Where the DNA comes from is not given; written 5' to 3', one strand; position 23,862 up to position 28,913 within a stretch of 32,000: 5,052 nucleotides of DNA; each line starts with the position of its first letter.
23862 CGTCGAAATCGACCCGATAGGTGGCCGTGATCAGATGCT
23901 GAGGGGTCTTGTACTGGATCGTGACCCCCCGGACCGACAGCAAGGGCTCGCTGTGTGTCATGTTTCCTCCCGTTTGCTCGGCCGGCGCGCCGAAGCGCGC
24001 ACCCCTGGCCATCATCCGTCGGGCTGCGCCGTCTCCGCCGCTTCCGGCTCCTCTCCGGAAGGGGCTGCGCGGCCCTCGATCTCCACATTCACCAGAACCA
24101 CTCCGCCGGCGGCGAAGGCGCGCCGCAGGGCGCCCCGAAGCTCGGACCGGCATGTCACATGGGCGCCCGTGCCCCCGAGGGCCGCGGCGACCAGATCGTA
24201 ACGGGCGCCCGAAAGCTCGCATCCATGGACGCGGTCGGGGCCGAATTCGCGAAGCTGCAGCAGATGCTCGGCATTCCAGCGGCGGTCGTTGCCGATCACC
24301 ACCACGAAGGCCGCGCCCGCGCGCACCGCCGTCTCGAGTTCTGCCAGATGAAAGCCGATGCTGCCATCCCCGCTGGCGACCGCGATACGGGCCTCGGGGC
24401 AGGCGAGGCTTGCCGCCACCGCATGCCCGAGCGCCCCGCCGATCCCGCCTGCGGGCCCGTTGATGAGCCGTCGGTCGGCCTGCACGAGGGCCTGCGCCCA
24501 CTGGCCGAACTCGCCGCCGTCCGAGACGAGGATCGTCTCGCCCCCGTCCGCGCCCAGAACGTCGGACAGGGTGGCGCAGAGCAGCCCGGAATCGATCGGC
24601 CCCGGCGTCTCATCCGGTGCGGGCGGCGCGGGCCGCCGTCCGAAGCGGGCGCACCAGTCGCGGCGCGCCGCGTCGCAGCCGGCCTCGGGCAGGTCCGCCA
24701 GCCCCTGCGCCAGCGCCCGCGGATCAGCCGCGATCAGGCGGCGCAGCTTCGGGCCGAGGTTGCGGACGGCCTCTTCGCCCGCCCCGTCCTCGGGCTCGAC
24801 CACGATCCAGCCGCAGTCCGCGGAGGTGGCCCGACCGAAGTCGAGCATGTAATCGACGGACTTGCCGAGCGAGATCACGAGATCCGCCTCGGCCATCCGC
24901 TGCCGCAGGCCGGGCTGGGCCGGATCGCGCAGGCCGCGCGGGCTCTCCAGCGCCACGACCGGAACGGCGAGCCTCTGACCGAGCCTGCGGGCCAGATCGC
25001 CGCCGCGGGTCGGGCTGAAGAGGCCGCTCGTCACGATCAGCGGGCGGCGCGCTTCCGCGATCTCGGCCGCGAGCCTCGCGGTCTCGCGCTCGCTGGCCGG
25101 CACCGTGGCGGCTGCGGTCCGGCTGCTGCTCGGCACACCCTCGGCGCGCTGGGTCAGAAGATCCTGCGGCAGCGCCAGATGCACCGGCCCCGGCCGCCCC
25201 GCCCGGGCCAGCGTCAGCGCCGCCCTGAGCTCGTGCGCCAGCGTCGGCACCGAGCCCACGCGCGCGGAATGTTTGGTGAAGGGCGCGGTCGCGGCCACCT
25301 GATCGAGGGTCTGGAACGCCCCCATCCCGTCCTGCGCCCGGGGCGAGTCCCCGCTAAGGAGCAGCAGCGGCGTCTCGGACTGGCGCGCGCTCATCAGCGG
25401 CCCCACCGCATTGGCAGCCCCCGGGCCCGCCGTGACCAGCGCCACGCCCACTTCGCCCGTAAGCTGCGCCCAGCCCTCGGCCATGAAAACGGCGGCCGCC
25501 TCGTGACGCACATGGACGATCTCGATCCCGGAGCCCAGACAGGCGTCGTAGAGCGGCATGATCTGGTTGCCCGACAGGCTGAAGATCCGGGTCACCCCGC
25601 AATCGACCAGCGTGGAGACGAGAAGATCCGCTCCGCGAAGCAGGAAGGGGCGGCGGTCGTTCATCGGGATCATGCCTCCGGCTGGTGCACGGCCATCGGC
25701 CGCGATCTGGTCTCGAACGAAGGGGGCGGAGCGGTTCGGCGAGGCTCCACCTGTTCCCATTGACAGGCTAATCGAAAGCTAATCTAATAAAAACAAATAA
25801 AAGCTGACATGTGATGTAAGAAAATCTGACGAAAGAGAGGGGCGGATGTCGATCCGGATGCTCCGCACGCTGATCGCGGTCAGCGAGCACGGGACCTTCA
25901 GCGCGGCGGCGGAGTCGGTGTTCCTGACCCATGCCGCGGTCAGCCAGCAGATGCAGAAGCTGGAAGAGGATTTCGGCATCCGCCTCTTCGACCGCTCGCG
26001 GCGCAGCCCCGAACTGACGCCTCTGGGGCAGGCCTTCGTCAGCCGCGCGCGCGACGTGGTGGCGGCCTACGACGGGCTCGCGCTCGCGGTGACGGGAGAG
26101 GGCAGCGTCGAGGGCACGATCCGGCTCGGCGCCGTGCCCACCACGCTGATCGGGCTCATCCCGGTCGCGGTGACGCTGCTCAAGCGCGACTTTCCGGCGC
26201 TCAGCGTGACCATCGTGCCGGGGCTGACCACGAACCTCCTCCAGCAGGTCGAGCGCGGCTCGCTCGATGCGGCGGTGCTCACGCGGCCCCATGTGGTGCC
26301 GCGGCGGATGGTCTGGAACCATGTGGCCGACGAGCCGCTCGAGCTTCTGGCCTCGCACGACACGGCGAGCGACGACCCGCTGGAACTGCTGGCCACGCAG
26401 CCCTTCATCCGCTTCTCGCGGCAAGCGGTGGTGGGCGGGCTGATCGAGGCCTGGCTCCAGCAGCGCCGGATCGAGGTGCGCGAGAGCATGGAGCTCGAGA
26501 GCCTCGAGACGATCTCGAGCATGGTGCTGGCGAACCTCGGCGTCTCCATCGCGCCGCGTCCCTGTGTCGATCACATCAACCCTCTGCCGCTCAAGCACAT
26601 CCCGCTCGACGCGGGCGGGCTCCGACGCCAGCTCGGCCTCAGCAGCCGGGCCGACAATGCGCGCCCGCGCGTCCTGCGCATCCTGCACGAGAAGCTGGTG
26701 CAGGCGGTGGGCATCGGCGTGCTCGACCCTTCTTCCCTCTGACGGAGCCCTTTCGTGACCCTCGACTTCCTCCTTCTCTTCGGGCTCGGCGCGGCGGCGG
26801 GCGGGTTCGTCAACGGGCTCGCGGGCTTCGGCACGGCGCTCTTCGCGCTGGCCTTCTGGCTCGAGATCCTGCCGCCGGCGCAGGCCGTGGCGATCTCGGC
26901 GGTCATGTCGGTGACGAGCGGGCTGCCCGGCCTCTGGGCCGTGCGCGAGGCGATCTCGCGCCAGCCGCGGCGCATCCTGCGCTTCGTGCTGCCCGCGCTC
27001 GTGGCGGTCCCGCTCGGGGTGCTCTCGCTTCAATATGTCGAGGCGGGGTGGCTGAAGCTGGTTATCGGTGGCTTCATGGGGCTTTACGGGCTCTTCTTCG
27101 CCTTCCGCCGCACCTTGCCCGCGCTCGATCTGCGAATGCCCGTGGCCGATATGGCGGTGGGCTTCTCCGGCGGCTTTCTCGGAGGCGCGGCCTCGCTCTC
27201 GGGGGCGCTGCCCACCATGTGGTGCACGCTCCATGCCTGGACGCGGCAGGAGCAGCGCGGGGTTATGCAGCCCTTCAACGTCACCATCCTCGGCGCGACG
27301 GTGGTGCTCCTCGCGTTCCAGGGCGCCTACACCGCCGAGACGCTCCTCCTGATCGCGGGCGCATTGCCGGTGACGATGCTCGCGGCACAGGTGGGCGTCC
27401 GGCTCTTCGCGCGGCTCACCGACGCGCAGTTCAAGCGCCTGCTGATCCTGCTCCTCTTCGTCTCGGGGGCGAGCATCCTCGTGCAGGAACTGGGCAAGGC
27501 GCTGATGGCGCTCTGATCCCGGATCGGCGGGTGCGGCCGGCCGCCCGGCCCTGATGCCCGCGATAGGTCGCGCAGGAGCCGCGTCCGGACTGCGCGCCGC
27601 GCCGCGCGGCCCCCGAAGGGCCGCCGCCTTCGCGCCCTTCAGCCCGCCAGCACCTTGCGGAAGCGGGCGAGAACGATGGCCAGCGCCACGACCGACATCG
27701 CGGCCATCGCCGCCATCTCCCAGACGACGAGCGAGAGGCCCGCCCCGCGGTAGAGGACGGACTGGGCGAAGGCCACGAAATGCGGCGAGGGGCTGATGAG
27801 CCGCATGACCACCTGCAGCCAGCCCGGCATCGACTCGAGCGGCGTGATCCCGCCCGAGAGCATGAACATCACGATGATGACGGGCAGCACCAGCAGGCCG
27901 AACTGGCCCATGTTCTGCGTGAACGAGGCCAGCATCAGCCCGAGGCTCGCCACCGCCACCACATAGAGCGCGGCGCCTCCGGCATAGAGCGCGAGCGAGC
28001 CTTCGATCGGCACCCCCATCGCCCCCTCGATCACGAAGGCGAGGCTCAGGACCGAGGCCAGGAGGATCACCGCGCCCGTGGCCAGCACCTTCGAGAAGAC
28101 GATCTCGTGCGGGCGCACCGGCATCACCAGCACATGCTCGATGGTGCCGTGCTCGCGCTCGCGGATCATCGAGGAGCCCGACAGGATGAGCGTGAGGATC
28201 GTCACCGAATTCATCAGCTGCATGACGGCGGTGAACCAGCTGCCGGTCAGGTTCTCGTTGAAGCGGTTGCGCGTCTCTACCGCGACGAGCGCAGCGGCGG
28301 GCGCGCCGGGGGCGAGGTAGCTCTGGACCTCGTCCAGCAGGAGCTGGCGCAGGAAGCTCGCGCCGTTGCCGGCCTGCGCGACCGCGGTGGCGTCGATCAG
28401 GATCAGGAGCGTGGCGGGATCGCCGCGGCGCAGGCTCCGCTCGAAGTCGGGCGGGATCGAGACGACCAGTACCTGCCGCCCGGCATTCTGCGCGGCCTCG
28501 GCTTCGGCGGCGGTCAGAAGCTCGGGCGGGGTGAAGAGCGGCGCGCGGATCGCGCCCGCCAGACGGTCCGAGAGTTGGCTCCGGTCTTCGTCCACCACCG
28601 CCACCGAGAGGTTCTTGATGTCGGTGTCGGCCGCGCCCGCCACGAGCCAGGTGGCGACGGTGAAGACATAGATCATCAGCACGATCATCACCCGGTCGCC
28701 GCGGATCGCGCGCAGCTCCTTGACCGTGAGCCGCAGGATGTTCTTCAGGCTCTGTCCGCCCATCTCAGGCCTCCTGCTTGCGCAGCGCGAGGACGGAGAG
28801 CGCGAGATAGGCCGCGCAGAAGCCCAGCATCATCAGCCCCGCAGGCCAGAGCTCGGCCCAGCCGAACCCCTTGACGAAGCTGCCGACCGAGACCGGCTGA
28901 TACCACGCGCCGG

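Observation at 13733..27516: Thirteen co-directional, tightly coupled genes plus a divergent LysR-TSUP pair form a candidate uncharacterised catabolic island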

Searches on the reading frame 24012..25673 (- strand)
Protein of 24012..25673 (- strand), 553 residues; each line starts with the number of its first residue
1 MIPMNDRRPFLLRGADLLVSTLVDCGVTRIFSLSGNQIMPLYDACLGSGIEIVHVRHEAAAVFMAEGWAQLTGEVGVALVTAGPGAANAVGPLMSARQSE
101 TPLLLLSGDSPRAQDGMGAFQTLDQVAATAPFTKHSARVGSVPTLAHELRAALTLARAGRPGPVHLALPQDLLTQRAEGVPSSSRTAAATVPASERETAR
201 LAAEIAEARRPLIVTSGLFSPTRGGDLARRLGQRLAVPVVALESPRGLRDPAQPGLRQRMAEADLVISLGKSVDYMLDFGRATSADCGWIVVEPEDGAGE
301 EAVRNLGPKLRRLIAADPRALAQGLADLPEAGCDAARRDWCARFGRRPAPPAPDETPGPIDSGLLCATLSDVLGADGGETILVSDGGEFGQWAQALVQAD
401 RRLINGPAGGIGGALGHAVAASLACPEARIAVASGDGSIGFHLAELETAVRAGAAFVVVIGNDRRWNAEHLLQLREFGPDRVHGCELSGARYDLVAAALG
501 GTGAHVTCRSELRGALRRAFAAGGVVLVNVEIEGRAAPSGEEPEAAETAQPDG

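Call 6: search_protein_families(library=ncbifam, proteins=[window:24012-25673:-], max_evalue=0.01)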
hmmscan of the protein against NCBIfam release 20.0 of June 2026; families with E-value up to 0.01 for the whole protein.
window:24012-25673:- (553 aa): 51 families (the best 25 are shown)
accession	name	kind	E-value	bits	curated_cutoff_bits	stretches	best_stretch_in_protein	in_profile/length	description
NF004516.0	PRK05858.1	equivalog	1.4e-79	268.1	587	1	14-532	13-535/548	acetolactate synthase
NF058623.1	HdaclCoAlyACT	equivalog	4.2e-75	253.5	600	1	15-533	13-541/575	2-hydroxyacyl-CoA lyase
NF006052.0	PRK08199.1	subfamily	6.3e-69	232.7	539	1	13-536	9-541/559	thiamine pyrophosphate protein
NF006378.0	PRK08617.1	equivalog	1.4e-61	208.5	510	2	13-241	9-237/556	acetolactate synthase AlsS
NF006187.0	PRK08322.1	equivalog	1.2e-59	202.2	509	2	13-248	3-237/548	acetolactate synthase large subunit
TIGR00118.1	acolac_lg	equivalog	5.5e-59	200.1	538.35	2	12-241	1-233/557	biosynthetic-type acetolactate synthase large subunit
TIGR02418.1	acolac_catab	equivalog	4.6e-56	190.4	551.1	2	14-240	1-227/539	acetolactate synthase AlsS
NF006122.0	PRK08266.1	subfamily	6.3e-55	186.7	571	1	14-537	6-529/543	hypothetical protein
NF006524.0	PRK08978.1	equivalog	1.1e-52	179.1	738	2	13-241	2-229/548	acetolactate synthase 2 catalytic subunit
NF005712.0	PRK07524.1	subfamily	6.4e-50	170.1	500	1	15-533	6-530/536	5-guanidino-2-oxopentanoate decarboxylase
NF006319.0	PRK08527.1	equivalog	2.1e-48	165.1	905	2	12-243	4-239/565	acetolactate synthase large subunit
NF004710.0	PRK06048.1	equivalog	3.3e-48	164.5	976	2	12-240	8-239/561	acetolactate synthase large subunit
NF006581.0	PRK09107.1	equivalog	3.5e-47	161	974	2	11-218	10-222/595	acetolactate synthase 3 large subunit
NF006016.1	PRK08155.1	equivalog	8.9e-47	159.7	870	2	13-240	4-233/554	acetolactate synthase large subunit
NF006203.0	PRK08327.1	equivalog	1.2e-46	159.4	456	1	13-533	10-569/571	thiamine pyrophosphate-requiring protein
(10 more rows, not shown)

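Call 8: search_protein_families(library=pfam, proteins=[window:24012-25673:-], max_evalue=0.01)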
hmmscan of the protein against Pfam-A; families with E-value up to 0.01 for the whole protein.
window:24012-25673:- (553 aa): 3 families
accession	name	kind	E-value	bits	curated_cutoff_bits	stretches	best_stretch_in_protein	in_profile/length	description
PF02776.23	TPP_enzyme_N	-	2.3e-37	127.8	26.8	1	13-127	2-118/119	Thiamine pyrophosphate enzyme, N-terminal TPP binding domain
PF02775.26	TPP_enzyme_C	-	1.9e-21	76.9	21.9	1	385-530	1-151/151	Thiamine pyrophosphate enzyme, C-terminal TPP binding domain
PF00205.28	TPP_enzyme_M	-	0.0006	20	30.4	1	199-280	2-95/137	Thiamine pyrophosphate enzyme, central domain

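Call 38: search_solved_structures(query=window:24012-25673:-, max_evalue=1e-20, show_alignments=0)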
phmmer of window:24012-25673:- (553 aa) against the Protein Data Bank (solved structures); distinct sequences matched with E-value up to 1e-20: 104 (the best 60 are shown).
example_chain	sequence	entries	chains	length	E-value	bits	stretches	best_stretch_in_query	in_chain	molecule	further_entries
7pt1_A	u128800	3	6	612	8.5e-58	199.6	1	15-538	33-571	2-hydroxyacyl-CoA lyase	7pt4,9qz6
7pt2_A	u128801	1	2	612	2.1e-57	198.3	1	15-538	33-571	2-hydroxyacyl-CoA lyase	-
9qz4_A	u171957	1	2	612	2.2e-57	198.3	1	15-538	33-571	2-hydroxyacyl-CoA lyase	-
9qz5_A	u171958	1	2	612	4.4e-57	197.3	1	15-538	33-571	2-hydroxyacyl-CoA lyase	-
7pt3_A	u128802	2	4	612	7.3e-57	196.6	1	15-538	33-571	2-hydroxyacyl-CoA lyase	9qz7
8vzi_A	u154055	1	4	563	2.2e-53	185.1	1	12-286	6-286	2-hydroxyacyl-CoA lyase-like protein 1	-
4qq8_A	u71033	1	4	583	1.1e-47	166.3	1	11-533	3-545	Formolase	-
3iae_A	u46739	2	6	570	1.6e-47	165.7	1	11-533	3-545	Benzaldehyde lyase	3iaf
2ag0_A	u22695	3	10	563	4.8e-47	164.1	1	11-533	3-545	benzaldehyde lyase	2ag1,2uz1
2uz1_B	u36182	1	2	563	4.8e-47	164.1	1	11-533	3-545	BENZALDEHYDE LYASE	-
3d7k_A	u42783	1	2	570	5.1e-47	164.1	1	11-533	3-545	Benzaldehyde lyase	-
4qpz_A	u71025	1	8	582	2.1e-46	162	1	11-533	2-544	Formolase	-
13bb_A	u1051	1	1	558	4.4e-46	161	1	15-536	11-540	acetolactate synthase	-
24pi_A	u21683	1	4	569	1.2e-44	156.3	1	13-246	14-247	Ancestral acetolactate synthase, catabolic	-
4rjj_A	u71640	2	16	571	4.5e-44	154.3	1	12-240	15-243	Acetolactate synthase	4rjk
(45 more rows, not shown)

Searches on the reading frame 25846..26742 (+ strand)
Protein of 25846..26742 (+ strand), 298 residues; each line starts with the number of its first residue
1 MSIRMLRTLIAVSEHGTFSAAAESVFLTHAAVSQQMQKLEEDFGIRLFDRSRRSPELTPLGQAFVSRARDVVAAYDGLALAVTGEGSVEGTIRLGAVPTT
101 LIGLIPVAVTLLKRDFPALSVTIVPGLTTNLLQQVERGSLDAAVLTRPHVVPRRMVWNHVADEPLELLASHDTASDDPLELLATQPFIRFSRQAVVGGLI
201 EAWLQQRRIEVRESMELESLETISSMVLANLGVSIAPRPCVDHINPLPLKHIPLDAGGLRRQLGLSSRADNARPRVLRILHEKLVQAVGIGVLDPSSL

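Call 6: search_protein_families(library=ncbifam, proteins=[window:25846-26742:+], max_evalue=0.01)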
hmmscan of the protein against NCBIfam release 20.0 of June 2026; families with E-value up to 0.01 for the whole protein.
window:25846-26742:+ (298 aa): 53 families (the best 25 are shown)
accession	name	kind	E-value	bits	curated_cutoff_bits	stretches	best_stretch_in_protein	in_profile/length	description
NF053705.1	TransRegGltCGpos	equivalog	1.2e-28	100.2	350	1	1-272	1-277/300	glutamate biosynthesis transcriptional regulator GltC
NF047520.1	trans_act_CidR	equivalog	2.4e-28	99.1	415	1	1-270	1-274/292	cidABC operon transcriptional activator CidR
NF008722.0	PRK11716.1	equivalog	2.2e-27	95.8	246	1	1-242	1-247/293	HTH-type transcriptional activator IlvY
NF045990.1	TransRegCbbRRhodb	equivalog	3.6e-27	95.2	450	1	2-282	7-294/304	LysR family regulator CbbR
TIGR02424.1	TF_pcaQ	equivalog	3.6e-26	91.8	303.8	1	3-288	5-298/300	pca operon transcription factor PcaQ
NF008416.0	PRK11242.1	equivalog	5.4e-26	91.6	277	1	1-273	1-276/300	transcriptional regulator CynR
NF047711.1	PutUtilRegPtrR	equivalog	8.3e-26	90.7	400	1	1-244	1-242/283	putrescine utilization regulator PtrR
TIGR03339.1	phn_lysR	subfamily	1e-25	90.6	341.1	1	6-242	2-239/279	aminoethylphosphonate catabolism associated LysR family transcriptional regulator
NF040786.1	LysR_Sec_metab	equivalog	7e-25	87.6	250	1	1-274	1-284/298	selenium metabolism-associated LysR family transcriptional regulator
NF008361.0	PRK11151.1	equivalog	2e-24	86.4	329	1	1-268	1-273/305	DNA-binding transcriptional regulator OxyR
NF007385.0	PRK09906.1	equivalog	4.5e-23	81.8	356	1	1-238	1-243/296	DNA-binding transcriptional regulator HcaR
NF045775.1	acetoin_reg_AlsR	exception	3.1e-22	79.4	430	1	1-277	1-282/290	acetoin biosynthesis transcriptional regulator AlsR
NF058504.1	TransRegCcpCBac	equivalog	1.9e-19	70.2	400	1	1-254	1-251/287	transcriptional regulator CcpC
NF052633.1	LysR_TF_PsrA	exception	1.9e-19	69.7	540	1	8-277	12-285/297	L-proline-binding transcription factor PsrA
NF050018.1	StrsTransRegOxyRFcella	equivalog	2.7e-19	69.8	500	1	1-148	1-149/289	oxidative stress transcriptional regulator OxyR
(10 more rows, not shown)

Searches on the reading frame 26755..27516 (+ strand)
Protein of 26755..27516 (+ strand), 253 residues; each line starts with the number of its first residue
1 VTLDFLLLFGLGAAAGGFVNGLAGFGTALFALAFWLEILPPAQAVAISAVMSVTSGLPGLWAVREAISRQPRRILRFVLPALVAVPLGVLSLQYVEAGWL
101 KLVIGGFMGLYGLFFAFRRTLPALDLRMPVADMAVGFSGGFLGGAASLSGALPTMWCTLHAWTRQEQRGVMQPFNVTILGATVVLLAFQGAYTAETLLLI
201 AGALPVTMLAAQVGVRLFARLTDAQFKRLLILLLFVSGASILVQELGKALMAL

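Call 6: search_protein_families(library=ncbifam, proteins=[window:26755-27516:+], max_evalue=0.01)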
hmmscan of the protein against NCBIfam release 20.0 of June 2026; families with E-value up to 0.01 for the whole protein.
window:26755-27516:+ (253 aa): 0 families

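Call 8: search_protein_families(library=pfam, proteins=[window:26755-27516:+], max_evalue=0.01)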
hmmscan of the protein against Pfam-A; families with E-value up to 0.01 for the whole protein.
window:26755-27516:+ (253 aa): 1 family
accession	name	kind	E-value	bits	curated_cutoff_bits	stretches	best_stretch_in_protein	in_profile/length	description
PF01925.25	TauE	-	4e-30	105.7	32.6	1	9-240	2-236/237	Sulfite exporter TauE/SafE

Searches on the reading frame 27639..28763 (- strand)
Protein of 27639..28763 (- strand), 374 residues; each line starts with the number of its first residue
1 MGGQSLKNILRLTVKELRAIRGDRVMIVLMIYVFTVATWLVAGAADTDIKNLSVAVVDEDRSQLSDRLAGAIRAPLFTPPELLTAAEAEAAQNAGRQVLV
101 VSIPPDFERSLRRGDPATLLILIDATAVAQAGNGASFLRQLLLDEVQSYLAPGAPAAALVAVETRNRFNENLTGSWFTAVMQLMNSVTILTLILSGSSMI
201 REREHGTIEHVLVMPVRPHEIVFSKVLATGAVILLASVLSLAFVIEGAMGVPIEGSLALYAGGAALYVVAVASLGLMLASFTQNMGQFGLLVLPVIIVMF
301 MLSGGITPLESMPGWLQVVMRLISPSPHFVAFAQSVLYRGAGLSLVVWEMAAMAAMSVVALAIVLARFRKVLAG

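Call 21: search_protein_families(library=pfam, proteins=[window:27639-28763:-], max_evalue=0.001)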
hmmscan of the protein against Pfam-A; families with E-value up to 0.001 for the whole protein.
window:27639-28763:- (374 aa): 4 families
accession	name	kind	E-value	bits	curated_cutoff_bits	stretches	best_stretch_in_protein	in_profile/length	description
PF12698.13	ABC2_membrane_3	-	2.3e-40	139.2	31.6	1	26-365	7-346/347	ABC-2 family transporter protein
PF01061.29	ABC2_membrane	-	3.9e-22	79.3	26.9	1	180-333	52-206/211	ABC-2 type transporter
PF12679.13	ABC2_membrane_2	-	1.2e-20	74.4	27.2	1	14-370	5-280/283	ABC-2 family transporter protein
PF12730.13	ABC2_membrane_4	-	3.3e-07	30.9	27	1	156-300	27-174/179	ABC-2 family transporter protein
